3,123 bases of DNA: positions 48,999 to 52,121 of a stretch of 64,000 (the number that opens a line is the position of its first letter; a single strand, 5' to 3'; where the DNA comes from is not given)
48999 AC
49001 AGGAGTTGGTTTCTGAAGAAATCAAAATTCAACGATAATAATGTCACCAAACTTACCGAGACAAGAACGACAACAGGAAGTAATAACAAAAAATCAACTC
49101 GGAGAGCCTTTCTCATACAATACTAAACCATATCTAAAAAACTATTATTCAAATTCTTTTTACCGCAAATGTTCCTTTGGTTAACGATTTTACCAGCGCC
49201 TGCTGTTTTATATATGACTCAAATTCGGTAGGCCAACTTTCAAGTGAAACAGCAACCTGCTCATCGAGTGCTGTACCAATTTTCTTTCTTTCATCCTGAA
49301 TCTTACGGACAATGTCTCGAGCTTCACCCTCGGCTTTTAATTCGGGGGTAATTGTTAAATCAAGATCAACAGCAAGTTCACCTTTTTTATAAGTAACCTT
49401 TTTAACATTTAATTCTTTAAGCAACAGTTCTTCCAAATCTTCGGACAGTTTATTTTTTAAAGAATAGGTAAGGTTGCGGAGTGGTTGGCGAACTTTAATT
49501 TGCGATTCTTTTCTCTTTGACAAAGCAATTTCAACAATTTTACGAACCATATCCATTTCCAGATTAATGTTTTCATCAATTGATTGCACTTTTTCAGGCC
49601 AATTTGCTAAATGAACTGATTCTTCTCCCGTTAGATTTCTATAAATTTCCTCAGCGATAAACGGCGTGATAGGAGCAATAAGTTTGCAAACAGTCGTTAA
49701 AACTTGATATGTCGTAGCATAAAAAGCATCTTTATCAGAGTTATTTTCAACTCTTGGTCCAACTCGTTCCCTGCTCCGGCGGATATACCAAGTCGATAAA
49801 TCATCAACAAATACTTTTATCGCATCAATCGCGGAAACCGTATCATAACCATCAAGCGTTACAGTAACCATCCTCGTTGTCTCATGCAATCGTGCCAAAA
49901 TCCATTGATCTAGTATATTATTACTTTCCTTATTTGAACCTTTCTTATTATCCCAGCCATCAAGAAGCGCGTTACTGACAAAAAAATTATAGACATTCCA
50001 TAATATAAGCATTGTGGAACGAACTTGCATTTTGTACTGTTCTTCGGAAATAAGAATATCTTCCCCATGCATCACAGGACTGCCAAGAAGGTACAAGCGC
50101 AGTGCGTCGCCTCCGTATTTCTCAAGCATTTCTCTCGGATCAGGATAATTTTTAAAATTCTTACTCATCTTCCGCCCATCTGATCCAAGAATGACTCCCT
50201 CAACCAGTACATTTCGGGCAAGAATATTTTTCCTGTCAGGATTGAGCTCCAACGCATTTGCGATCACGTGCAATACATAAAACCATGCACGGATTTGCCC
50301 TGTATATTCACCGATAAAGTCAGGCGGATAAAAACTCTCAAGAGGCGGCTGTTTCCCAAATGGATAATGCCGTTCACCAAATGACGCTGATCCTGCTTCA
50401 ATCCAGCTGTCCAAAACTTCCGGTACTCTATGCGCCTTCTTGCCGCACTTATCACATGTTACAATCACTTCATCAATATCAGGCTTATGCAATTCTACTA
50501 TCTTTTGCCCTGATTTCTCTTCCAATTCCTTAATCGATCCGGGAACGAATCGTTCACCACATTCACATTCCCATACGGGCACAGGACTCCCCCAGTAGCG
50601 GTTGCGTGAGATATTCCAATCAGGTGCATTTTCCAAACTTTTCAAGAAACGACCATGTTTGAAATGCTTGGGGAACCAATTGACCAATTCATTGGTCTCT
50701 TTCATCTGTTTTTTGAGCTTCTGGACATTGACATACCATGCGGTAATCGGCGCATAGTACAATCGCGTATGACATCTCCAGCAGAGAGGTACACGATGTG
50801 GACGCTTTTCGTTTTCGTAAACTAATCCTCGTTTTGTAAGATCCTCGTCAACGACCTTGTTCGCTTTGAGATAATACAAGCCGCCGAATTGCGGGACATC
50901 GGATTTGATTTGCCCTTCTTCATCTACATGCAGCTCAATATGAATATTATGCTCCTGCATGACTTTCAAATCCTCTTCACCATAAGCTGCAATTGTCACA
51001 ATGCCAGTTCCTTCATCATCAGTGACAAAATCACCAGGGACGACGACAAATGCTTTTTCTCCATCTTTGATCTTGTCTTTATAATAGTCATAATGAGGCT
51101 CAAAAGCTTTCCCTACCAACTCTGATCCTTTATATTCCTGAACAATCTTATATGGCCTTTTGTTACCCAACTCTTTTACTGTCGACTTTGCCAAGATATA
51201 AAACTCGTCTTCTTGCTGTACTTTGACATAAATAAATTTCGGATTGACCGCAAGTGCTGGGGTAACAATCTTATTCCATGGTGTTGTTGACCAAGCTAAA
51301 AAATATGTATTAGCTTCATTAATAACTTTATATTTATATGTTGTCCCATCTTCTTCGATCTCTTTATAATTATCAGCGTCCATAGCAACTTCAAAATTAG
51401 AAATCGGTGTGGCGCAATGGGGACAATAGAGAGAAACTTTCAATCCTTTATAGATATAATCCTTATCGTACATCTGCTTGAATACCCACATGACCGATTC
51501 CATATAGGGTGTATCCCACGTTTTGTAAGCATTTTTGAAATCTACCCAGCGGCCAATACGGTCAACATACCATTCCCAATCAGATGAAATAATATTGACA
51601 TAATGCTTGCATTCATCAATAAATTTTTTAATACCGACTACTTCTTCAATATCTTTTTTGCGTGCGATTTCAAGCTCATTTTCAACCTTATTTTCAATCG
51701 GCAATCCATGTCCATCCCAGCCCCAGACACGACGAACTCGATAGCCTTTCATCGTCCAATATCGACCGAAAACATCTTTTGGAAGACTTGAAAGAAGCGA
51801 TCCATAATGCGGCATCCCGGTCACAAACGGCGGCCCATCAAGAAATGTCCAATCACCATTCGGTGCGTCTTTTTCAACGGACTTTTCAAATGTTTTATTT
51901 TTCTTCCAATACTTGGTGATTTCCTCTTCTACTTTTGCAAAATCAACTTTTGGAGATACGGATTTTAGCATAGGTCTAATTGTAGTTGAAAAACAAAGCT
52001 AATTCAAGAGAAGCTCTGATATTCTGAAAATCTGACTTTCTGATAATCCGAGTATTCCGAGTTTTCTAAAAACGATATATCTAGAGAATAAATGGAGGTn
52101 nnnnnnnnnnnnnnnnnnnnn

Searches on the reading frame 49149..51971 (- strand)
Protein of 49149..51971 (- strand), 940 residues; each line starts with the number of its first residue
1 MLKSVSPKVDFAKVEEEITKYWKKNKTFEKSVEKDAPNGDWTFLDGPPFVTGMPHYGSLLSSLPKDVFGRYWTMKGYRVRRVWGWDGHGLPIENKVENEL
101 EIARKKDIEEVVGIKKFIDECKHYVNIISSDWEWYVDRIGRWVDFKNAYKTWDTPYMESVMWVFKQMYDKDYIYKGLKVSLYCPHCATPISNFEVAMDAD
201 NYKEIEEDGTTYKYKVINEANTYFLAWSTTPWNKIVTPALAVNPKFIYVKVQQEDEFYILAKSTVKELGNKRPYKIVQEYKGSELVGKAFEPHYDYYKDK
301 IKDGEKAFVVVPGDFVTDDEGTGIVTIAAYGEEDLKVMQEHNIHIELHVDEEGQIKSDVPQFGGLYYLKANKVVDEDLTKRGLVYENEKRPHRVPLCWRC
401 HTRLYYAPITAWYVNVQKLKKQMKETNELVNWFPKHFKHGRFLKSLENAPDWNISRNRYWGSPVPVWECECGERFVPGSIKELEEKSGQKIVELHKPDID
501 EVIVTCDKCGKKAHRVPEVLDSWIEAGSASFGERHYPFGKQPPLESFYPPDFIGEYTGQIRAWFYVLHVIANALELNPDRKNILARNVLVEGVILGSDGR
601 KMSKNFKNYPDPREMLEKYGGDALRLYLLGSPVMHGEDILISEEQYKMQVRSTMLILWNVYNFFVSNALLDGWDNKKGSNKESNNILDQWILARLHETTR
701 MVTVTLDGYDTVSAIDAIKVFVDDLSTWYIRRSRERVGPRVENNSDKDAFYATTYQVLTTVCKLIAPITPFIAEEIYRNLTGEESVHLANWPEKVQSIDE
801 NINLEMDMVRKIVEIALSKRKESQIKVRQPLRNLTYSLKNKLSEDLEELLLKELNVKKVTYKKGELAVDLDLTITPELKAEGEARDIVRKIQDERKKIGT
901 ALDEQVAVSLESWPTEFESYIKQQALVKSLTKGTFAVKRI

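Call 10: search_protein_families(library=pfam, proteins=[window:49149-51971:-], max_evalue=0.001)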
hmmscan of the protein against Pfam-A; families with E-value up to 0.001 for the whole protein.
window:49149-51971:- (940 aa): 4 families
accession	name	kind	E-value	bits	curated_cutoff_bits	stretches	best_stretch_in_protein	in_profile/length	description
PF00133.28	tRNA-synt_1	-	1.9e-107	360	22.7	1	18-635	2-409/414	tRNA synthetases class I (I, L, M and V)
PF08264.19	Anticodon_1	-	7.5e-31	107.4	25.1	1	688-832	1-145/148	Anticodon-binding domain of tRNA ligase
PF09334.17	tRNA-synt_1g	-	6.7e-17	61.8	20.1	1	48-199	8-139/391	tRNA synthetases class I (M)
PF19302.4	DUF5915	-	5.5e-10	39.5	27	1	847-929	80-169/195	Domain of unknown function (DUF5915)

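Call 26: find_related_loci(query=window:49149-51971:-, collection=genome_contigs, flank=10000)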
Query window:49149-51971:- (940 aa) in genome_contigs; peptide patterns used: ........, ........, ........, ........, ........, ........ (x = any residue, [..] = any of these).
274 stretches matched a pattern; 219 encode a relative of the query (tblastn E <= 1e-3); the best 80 are kept; 80 distinct loci.
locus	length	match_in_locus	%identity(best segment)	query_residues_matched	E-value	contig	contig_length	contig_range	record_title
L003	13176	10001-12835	78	1-940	0e+0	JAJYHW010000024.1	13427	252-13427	MAG: bacterium isolate DBS1-3.bin97 NODE_8995_length_13427_cov_1.2406, whole genome shotgun sequence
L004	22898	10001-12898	72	1-940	0e+0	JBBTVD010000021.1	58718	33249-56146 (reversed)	MAG: Patescibacteria group bacterium isolate H14-bin010_1 H14_bin010_1_000000000021, whole genome shotgun sequence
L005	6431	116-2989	71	1-940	0e+0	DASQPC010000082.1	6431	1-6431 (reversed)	MAG TPA_asm: Candidatus Methylomirabilota bacterium isolate SMAG_U10819 k141_3027405, whole genome shotgun sequence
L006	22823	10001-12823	72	1-940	0e+0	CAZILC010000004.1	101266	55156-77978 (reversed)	MAG TPA_asm: uncultured Gammaproteobacteria bacterium isolate SRP200132_co1_59 genome assembly, contig: NODE_223_length_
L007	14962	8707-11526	70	1-940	0e+0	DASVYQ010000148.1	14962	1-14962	MAG TPA_asm: Patescibacteria group bacterium isolate SMAG_U2606 k141_1215994, whole genome shotgun sequence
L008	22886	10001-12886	69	5-940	0e+0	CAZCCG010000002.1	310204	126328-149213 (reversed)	MAG TPA_asm: uncultured Gammaproteobacteria bacterium isolate SRP200132_co1_33 genome assembly, contig: NODE_20_length_3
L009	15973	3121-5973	70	1-940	0e+0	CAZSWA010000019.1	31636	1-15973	MAG TPA_asm: uncultured Gammaproteobacteria bacterium isolate SRP272529_co1_257 genome assembly, contig: NODE_2063_lengt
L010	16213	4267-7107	70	1-940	0e+0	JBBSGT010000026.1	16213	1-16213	MAG: Candidatus Levyibacteriota bacterium isolate LS2_sbin.47 LS2_sbin.47_K_1154507_L_16213_cov_20.1126, whole genome sh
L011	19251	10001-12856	70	1-940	0e+0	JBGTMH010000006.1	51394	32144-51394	MAG: Patescibacteria group bacterium isolate JTS-RE358 k141_15968, whole genome shotgun sequence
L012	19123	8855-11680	70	1-940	0e+0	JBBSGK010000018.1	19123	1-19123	MAG: Candidatus Levyibacteriota bacterium isolate LS2_sbin.37 LS2_sbin.37_K_260967_L_19123_cov_13.0000, whole genome sho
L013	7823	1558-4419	69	1-940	0e+0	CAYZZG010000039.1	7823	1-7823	MAG TPA_asm: uncultured Gammaproteobacteria bacterium isolate binchicken_co251_287 genome assembly, contig: NODE_13323_l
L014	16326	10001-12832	69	1-939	0e+0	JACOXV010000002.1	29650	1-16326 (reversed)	MAG: Candidatus Levyibacteriota bacterium isolate NC_groundwater_162_Ag_S-0.1um_38_10 S4_GD2017_2_S1_scaffold_1435, whol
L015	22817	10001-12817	68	1-938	0e+0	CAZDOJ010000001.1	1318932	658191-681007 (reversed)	MAG TPA_asm: uncultured Gammaproteobacteria bacterium isolate SRP292972_co3_93 genome assembly, contig: NODE_1_length_13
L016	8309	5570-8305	70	2-909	0e+0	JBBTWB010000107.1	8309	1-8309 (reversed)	MAG: Patescibacteria group bacterium isolate H43-bin061_1 H43_bin061_1_000000000107, whole genome shotgun sequence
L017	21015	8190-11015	73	1-940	0e+0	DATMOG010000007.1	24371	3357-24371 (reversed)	MAG TPA_asm: Candidatus Sulfotelmatobacter sp. isolate SMAG_U12870 k141_1729505, whole genome shotgun sequence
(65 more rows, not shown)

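Call 51: search_protein_families(library=pfam, alignment_id=A3, max_evalue=0.0001)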
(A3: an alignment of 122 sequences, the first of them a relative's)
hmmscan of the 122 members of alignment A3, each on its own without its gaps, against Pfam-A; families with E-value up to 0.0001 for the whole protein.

A. member 1, L004:16250-17476:+ (408 aa): 0 families

B. families by the number of members that match (of 122 scanned): 104 families (the first 25 are shown)
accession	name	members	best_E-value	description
PF00535.33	Glycos_transf_2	12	1.7e-26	Glycosyl transferase family 2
PF13641.12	Glyco_tranf_2_3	12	1e-13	Glycosyltransferase like family 2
PF13440.11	Polysacc_synt_3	11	6.5e-67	Polysaccharide biosynthesis protein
PF01943.22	Polysacc_synt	11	2.1e-35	Polysaccharide biosynthesis protein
PF10131.15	PTPS_related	9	6.1e-19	6-pyruvoyl-tetrahydropterin synthase related domain; membrane protein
PF10111.15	Glyco_tranf_2_2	9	1.3e-12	Glycosyltransferase like family 2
PF13231.12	PMT_2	9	1.5e-09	Dolichyl-phosphate-mannose-protein mannosyltransferase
PF13632.12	Glyco_trans_2_3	7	8.4e-12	Glycosyl transferase family group 2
PF01757.29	Acyl_transf_3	4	2.7e-33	Acyltransferase domain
PF09084.16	NMT1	3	5e-70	NMT1/THI5 like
PF00528.27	BPD_transp_1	3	9.7e-33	Binding-protein-dependent transport system inner membrane component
PF04263.21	TPK_catalytic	3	3.8e-31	Thiamin pyrophosphokinase, catalytic domain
PF02518.31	HATPase_c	3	2.8e-28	Histidine kinase-, DNA gyrase B-, and HSP90-like ATPase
PF00132.30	Hexapep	3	6.5e-27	Bacterial transferase hexapeptide (six repeats)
PF00512.31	HisKA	3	1.2e-17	His Kinase A (phospho-acceptor) domain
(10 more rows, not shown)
